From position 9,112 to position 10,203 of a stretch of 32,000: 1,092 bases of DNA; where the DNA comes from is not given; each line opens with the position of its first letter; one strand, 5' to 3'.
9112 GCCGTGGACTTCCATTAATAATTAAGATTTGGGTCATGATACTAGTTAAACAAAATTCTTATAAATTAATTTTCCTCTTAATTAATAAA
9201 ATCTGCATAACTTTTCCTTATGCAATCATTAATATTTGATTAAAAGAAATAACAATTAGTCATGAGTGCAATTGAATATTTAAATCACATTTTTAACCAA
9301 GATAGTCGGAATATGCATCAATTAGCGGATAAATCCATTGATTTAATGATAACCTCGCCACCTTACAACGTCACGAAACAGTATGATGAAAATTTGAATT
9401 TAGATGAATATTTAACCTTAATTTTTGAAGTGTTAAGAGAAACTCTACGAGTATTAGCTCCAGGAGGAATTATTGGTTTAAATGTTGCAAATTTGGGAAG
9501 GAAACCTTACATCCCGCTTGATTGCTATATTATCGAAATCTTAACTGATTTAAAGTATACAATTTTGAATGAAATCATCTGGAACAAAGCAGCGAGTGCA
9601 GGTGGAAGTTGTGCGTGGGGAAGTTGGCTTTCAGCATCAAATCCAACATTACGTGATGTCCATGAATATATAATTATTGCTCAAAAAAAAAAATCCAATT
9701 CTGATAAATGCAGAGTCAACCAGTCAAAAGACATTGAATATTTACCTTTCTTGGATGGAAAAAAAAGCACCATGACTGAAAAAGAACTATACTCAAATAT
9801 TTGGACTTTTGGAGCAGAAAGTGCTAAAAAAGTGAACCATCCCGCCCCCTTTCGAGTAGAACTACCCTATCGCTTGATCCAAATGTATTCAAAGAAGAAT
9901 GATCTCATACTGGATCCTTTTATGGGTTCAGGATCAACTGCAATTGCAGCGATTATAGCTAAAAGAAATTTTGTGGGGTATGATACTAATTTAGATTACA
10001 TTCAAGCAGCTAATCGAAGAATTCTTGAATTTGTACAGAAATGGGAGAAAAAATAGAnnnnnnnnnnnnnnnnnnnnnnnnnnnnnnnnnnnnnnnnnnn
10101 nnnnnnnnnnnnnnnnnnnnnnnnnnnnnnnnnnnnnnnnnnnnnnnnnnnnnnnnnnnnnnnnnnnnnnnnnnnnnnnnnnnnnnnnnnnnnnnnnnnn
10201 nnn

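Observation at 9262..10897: Active SPPY DNA methyltransferase translationally coupled to a full-length, catalytically dead paralogue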

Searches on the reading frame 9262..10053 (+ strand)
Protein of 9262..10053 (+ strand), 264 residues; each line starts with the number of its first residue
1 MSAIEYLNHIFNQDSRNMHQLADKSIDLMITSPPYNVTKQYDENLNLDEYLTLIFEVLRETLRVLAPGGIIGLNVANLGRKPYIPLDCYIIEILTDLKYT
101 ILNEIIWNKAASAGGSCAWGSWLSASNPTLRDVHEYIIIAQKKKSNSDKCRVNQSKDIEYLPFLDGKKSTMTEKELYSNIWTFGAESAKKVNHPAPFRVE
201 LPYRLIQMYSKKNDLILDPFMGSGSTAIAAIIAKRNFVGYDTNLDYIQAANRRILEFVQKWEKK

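Call 5: search_protein_families(library=pfam, proteins=[window:9262-10053:+], max_evalue=1)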
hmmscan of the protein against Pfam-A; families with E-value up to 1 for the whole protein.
window:9262-10053:+ (264 aa): 8 families
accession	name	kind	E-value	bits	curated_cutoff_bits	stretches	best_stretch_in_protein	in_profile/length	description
PF01555.25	N6_N4_Mtase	-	2.2e-45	155.8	26.7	1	26-251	1-220/221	DNA methylase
PF01170.24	UPF0020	-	3e-06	27.5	22.3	1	190-238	5-54/197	RMKL-like, methyltransferase domain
PF02086.21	MethyltransfD12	-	0.0045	17.2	22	1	210-256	17-64/253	D12 class N6 adenine-specific DNA methyltransferase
PF13847.12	Methyltransf_31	-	0.019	15.1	27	0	211-253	2-47/145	Methyltransferase domain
PF02384.22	N6_Mtase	-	0.026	14.3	20.4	0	4-49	102-148/311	N-6 DNA Methylase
PF08241.18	Methyltransf_11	-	0.041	15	21.2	0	56-71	78-93/95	Methyltransferase domain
PF13649.12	Methyltransf_25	-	0.052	14.7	27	0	216-254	1-41/97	Methyltransferase domain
PF03602.21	Cons_hypoth95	-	0.12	12.4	24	0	9-46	95-134/182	Conserved hypothetical protein 95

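Call 8: search_solved_structures(query=window:9262-10053:+, show_alignments=1)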
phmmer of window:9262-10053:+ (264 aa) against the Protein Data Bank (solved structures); distinct sequences matched with E-value up to 0.001: 12.
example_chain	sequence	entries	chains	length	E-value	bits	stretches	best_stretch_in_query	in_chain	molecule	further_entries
2zie_A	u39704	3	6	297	2.2e-19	72.9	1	19-255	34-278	Putative modification methylase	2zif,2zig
8s9m_A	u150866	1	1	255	1.6e-17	66.8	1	181-254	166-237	DNA cytosine-N4 methyltransferase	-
8s9n_A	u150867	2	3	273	2.2e-17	66.4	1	181-254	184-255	DNA cytosine-N4 methyltransferase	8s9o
9c3u_A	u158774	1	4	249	3.7e-16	62.3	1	4-254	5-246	Methyltransferase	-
8urk_A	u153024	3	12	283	4.6e-16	62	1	4-254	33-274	Methyltransferase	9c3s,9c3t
1g60_A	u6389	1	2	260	1.8e-14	56.8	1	18-252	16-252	Adenine-specific Methyltransferase MboIIA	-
5hek_A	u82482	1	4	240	1.3e-13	54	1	188-259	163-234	Adenine specific DNA methyltransferase (DpnA)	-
5hfj_A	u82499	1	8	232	4.2e-13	52.3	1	188-254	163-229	Adenine specific DNA methyltransferase (DpnA)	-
6pbd_A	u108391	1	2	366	3.7e-11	46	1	182-258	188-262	Modification methylase CcrMI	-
1boo_A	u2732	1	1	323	1.8e-08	37.1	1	192-256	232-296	PROTEIN (N-4 CYTOSINE-SPECIFIC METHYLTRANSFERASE PVU II)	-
1nw8_A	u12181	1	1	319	2.4e-08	36.7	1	17-242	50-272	MODIFICATION METHYLASE RSRI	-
1eg2_A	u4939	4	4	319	2.8e-08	36.5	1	17-242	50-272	MODIFICATION METHYLASE RSRI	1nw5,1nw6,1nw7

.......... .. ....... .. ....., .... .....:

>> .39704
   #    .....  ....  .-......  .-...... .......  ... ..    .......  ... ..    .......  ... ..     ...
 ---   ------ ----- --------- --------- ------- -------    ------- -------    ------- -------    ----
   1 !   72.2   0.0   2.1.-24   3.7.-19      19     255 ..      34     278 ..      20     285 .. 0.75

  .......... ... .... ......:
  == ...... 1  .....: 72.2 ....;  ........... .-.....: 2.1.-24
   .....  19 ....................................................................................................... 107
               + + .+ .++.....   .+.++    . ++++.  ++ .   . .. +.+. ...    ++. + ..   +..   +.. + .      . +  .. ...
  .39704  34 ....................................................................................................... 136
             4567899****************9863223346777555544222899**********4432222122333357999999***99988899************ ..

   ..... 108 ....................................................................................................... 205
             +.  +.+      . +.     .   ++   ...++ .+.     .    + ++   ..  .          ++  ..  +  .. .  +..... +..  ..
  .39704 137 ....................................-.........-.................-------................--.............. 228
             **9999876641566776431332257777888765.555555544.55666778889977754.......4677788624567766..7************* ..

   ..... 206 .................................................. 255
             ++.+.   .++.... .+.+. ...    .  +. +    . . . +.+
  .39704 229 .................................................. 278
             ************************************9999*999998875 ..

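Call 17: search_protein_families(library=ncbifam, proteins=[window:9262-10053:+], max_evalue=0.01)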
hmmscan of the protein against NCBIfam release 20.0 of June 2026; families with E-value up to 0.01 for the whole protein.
window:9262-10053:+ (264 aa): 7 families
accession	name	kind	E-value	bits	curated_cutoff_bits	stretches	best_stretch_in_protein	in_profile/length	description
NF008572.0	PRK11524.1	equivalog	8.3e-24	84.2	292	1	16-256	24-258/294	adenine-specific DNA-methyltransferase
NF050803.1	DnaMtaseCcrMCaul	equivalog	1.7e-17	63.4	830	1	90-258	97-251/350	adenine-specific DNA-methyltransferase CcrM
NF010253.0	PRK13699.1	subfamily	2.7e-12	46.8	244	1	190-255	141-206/226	DNA methyltransferase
TIGR01177.1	TIGR01177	hypoth_equivalog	2.3e-06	27.2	316.55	1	211-252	181-222/330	TIGR01177 family methyltransferase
NF040721.1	Trm14_Arch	equivalog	1.3e-05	24.5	280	1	191-259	169-240/370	tRNA (guanine(6)-N2)-methyltransferase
TIGR02987.1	met_A_Alw26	exception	0.0064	15.3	353.5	0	7-46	94-133/523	Alw26I/Eco31I/Esp3I family type II restriction adenine-specific DNA-methyltransferase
TIGR00536.1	hemK_fam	subfamily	0.0094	15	115.5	0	10-41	167-197/286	HemK family protein methyltransferase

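Call 51: find_homologous_proteins(query=window:9262-10053:+, max_evalue=1e-40)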
Query window:9262-10053:+ (264 aa): 7995 proteins with E <= 1e-40 among 8000 candidates; the best 120 are listed.
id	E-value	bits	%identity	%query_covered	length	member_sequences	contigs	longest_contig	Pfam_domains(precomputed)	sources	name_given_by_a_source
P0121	6.1e-175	597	100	100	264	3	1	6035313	PF01170.25,PF01555.25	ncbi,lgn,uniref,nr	ncbi:Modification methylase MthZI [Candidatus Lokiarchaeum ossiferum]|uniref:Type II methyltransfera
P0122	1.2e-121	423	77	94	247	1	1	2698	PF01555.25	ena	-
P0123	1.8e-121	422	74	94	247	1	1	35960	PF01555.25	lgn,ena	-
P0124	1.0e-105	371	64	98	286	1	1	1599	PF01555.25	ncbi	-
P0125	2.4e-104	366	64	95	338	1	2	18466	PF01170.25,PF01555.25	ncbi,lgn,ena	-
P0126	7.0e-104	365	64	95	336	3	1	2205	PF01170.25,PF01555.25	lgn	-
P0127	2.0e-103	363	64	98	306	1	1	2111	PF01555.25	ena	-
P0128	3.2e-103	362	63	98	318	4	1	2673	PF01170.25,PF01555.25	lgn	-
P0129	4.2e-103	362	63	98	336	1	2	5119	PF01170.25,PF01555.25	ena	-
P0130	4.4e-102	359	63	97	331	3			PF01555.25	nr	nr:site-specific DNA-methyltransferase [Candidatus Prometheoarchaeum syntrophicum] QEE15745.1 Modifi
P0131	4.2e-101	356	63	96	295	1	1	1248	PF01170.25,PF01555.25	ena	-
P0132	7.8e-101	355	59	98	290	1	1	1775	PF01555.25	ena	-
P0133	9.3e-100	351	62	95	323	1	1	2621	PF13847.13,PF13649.13,PF01170.25,PF08241.19,PF01555.25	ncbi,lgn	-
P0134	7.3e-99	348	63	94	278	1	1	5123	PF01555.25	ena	-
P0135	9.9e-98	344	59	97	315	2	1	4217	PF01555.25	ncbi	ncbi:MAG: DNA-methyltransferase [Promethearchaeota archaeon]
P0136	1.4e-97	344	60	99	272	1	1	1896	PF01555.25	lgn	-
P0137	2.3e-97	343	60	95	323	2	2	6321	PF13847.13,PF02086.22,PF01170.25,PF08241.19,PF01555.25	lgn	-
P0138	2.7e-97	343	62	93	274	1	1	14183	PF01555.25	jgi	jgi:site-specific DNA-methyltransferase (adenine-specific)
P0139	6.2e-97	342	58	95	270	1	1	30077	PF01555.25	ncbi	ncbi:DNA-methyltransferase [Candidatus Harpocratesius sp.]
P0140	1.0e-96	341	59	98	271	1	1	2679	PF01555.25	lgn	-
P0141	1.4e-96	341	62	95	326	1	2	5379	PF01170.25,PF01555.25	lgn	-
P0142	5.7e-96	339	58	95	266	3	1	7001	PF01555.25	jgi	-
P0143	1.2e-95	338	59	97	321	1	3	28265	PF02086.22,PF01170.25,PF08241.19,PF01555.25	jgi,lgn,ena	-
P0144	6.9e-95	335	58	100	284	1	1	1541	PF13847.13,PF13649.13,PF02086.22,PF01170.25,PF08241.19,PF01555.25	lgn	-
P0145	1.4e-93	331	59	95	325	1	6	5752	PF08241.19,PF01555.25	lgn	-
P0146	3.7e-93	329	59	98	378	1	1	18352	PF08241.19,PF01555.25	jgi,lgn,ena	-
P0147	8.5e-93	328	61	94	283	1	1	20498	PF02086.22,PF01170.25,PF08241.19,PF01555.25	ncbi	ncbi:MAG: DNA-methyltransferase, partial [Promethearchaeota archaeon]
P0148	1.3e-92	328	59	98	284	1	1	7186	PF13847.13,PF13649.13,PF02086.22,PF01170.25,PF08241.19,PF01555.25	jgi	jgi:DNA modification methylase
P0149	1.6e-92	327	59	94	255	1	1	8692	PF01555.25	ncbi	ncbi:MAG: DNA-methyltransferase, partial [Promethearchaeota archaeon]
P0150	1.3e-91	324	57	97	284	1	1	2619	PF13847.13,PF08241.19,PF01555.25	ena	-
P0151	2.6e-91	323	57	94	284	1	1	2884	PF01555.25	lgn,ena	-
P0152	5.2e-91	322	59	95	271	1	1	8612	PF02086.22,PF01555.25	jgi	jgi:site-specific DNA-methyltransferase (adenine-specific)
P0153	7.0e-91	322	59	96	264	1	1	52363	PF01555.25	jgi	jgi:site-specific DNA-methyltransferase (adenine-specific)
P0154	2.0e-90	321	57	97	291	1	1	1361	PF13847.13,PF13649.13,PF02086.22,PF08241.19,PF01555.25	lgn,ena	-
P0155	2.2e-90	320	59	95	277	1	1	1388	PF01555.25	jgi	jgi:DNA modification methylase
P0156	3.6e-90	320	57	91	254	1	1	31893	PF01555.25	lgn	-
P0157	4.9e-90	319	58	96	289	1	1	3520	PF13847.13,PF01170.25,PF01555.25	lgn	-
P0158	5.0e-90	319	55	98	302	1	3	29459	PF01170.25,PF01555.25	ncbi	ncbi:MAG: DNA-methyltransferase [Promethearchaeota archaeon]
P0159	5.6e-90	319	59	95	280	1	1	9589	PF13847.13,PF01170.25,PF08241.19,PF01555.25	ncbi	-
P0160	4.9e-88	313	57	96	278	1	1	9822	PF01555.25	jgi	jgi:DNA modification methylase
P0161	7.6e-88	312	60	91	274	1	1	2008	PF01555.25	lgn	-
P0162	7.8e-88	312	55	95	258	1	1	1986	PF01555.25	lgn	-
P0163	3.9e-87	310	57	91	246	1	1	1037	PF01555.25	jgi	jgi:site-specific DNA-methyltransferase (adenine-specific)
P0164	2.5e-86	307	60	86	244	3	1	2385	PF01555.25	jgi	-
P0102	2.4e-84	301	55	98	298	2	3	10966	PF13847.13,PF01170.25,PF01555.25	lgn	-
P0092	3.9e-83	297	53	98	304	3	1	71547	PF13847.13,PF01170.25,PF01555.25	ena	-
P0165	4.5e-83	296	54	97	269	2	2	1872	PF13847.13,PF01170.25,PF01555.25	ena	-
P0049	7.0e-83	296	57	95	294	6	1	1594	PF13847.13,PF01170.25,PF01555.25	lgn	-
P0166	7.9e-83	296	56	97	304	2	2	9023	PF01555.25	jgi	-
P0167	8.1e-83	296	55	91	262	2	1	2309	PF01555.25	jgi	jgi:site-specific DNA-methyltransferase (adenine-specific)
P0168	8.4e-83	296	56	96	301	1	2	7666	PF13847.13,PF01555.25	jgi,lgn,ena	-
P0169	1.3e-82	295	56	97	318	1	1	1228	PF13847.13,PF01555.25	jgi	-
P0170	1.3e-82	295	55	97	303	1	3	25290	PF01170.25,PF01555.25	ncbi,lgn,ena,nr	ncbi:DNA adenine methyltransferase YhdJ [bacterium BMS3Abin03]|nr:DNA adenine methyltransferase YhdJ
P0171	2.4e-82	294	56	95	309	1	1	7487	PF01170.25,PF01555.25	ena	-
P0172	2.6e-82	294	57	96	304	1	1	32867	PF13847.13,PF01555.25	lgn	-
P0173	2.9e-82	294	54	94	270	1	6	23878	PF01555.25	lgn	-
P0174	4.3e-82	293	54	97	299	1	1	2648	PF13847.13,PF02086.22,PF01170.25,PF01555.25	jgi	jgi:site-specific DNA-methyltransferase (adenine-specific)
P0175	4.6e-82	293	56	96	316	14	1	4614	PF01555.25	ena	-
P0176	4.7e-82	293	54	97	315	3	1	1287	PF01555.25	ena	-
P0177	5.3e-82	293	54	97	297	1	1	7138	PF13847.13,PF01555.25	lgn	-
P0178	5.4e-82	293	54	98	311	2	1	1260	PF13847.13,PF01555.25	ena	-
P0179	8.1e-82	292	54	96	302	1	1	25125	PF13847.13,PF01170.25,PF01555.25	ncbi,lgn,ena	-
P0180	8.1e-82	292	53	96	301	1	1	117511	PF01555.25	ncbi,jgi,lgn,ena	-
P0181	1.3e-81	292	55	98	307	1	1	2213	PF01555.25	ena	-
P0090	1.3e-81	292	55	95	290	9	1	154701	PF13847.13,PF01170.25,PF01555.25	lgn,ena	-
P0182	1.3e-81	292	55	96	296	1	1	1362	PF01170.25,PF01555.25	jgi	-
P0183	1.3e-81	292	54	98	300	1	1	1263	PF01170.25,PF01555.25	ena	-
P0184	1.4e-81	292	57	94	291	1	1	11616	PF01555.25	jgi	jgi:modification methylase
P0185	1.6e-81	291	57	95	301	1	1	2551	PF01555.25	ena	-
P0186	1.9e-81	291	56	95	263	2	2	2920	PF01170.25,PF01555.25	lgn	-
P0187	2.4e-81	291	55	98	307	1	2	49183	PF01555.25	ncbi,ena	-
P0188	2.5e-81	291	56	95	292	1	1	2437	PF13847.13,PF13649.13,PF01170.25,PF01555.25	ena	-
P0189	2.6e-81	291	55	98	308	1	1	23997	PF01555.25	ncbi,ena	-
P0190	2.7e-81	291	55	95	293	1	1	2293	PF01555.25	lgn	-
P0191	3.0e-81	290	54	97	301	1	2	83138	PF01555.25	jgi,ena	-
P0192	3.2e-81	290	53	96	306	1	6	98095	PF01555.25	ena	-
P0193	3.5e-81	290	54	98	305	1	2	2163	PF01555.25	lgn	-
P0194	3.7e-81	290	53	98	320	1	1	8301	PF01170.25,PF01555.25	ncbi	-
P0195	3.8e-81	290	55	97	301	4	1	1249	PF01555.25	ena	-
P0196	3.8e-81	290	57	94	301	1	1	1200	PF01555.25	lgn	-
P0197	3.9e-81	290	54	97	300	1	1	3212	PF01555.25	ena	-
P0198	4.1e-81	290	55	95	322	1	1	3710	PF13649.13,PF01170.25,PF01555.25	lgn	-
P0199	4.2e-81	290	55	96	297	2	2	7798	PF01555.25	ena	-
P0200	4.3e-81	290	54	97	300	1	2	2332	PF01555.25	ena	-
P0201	4.6e-81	290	55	96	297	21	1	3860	PF01170.25,PF01555.25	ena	-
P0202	4.8e-81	290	54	97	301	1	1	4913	PF01555.25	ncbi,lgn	-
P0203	4.8e-81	290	54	98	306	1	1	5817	PF01555.25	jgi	jgi:site-specific DNA-methyltransferase (adenine-specific)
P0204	5.0e-81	290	54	95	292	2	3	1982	PF01555.25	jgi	jgi:DNA modification methylase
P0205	5.4e-81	290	54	97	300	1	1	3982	PF01555.25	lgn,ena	-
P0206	5.9e-81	290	54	98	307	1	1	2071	PF01555.25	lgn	-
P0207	6.2e-81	289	54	98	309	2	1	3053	PF01555.25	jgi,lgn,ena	-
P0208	6.4e-81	289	55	96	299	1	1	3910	PF01170.25,PF01555.25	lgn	-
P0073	6.6e-81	289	54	96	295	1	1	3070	PF13847.13,PF01170.25,PF01555.25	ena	-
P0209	7.4e-81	289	53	96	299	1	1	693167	PF01555.25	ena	-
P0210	7.8e-81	289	56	94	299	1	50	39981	PF01170.25,PF01555.25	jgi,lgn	jgi:site-specific DNA-methyltransferase (adenine-specific)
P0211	8.0e-81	289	56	97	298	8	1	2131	PF01555.25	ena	-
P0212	8.9e-81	289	55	97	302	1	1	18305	PF01555.25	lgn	-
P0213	9.5e-81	289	55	96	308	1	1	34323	PF01555.25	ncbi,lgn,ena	-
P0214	1.0e-80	289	57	94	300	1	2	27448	PF13847.13,PF01555.25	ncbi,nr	ncbi:MAG: site-specific DNA-methyltransferase [Ignavibacteria bacterium]|nr:site-specific DNA-methyl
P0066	1.0e-80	289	52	97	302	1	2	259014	PF13847.13,PF01170.25,PF01555.25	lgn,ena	-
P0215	1.1e-80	289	53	96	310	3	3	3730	PF01555.25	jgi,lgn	-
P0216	1.1e-80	289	54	97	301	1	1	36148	PF01555.25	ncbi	-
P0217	1.1e-80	289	56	96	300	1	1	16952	PF01555.25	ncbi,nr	ncbi:MAG: site-specific DNA-methyltransferase [Ignavibacteriae bacterium]|nr:site-specific DNA-methy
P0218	1.1e-80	289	54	96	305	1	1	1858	PF01555.25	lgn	-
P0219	1.2e-80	289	55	96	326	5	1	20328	PF02086.22,PF01555.25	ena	-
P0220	1.2e-80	288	54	95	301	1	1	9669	PF01555.25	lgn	-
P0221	1.2e-80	288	54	97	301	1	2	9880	PF01555.25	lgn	-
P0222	1.2e-80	288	55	96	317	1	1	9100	PF01555.25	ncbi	-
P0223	1.3e-80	288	53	98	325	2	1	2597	PF13847.13,PF01170.25,PF01555.25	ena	-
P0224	1.3e-80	288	54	97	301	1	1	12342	PF01555.25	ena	-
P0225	1.3e-80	288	54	97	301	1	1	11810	PF01555.25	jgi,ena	-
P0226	1.3e-80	288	54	96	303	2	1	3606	PF01555.25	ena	-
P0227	1.3e-80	288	54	96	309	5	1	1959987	PF01555.25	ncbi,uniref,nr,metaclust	ncbi:DNA-methyltransferase [Dictyoglomus thermophilum]|uniref:Methyltransferase n=1 Tax=Dictyoglomus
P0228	1.3e-80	288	54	96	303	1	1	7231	PF01555.25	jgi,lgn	-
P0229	1.3e-80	288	53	96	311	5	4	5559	PF01555.25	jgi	-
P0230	1.3e-80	288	55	95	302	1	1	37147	PF01555.25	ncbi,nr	ncbi:MAG: SAM-dependent methyltransferase [Deltaproteobacteria bacterium]|nr:MAG: SAM-dependent meth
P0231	1.4e-80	288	54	95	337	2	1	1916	PF01170.25,PF01555.25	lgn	-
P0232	1.5e-80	288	55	95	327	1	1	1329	PF01555.25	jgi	-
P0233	1.5e-80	288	54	97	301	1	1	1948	PF01555.25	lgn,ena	-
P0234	1.5e-80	288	55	96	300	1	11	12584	PF01555.25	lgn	-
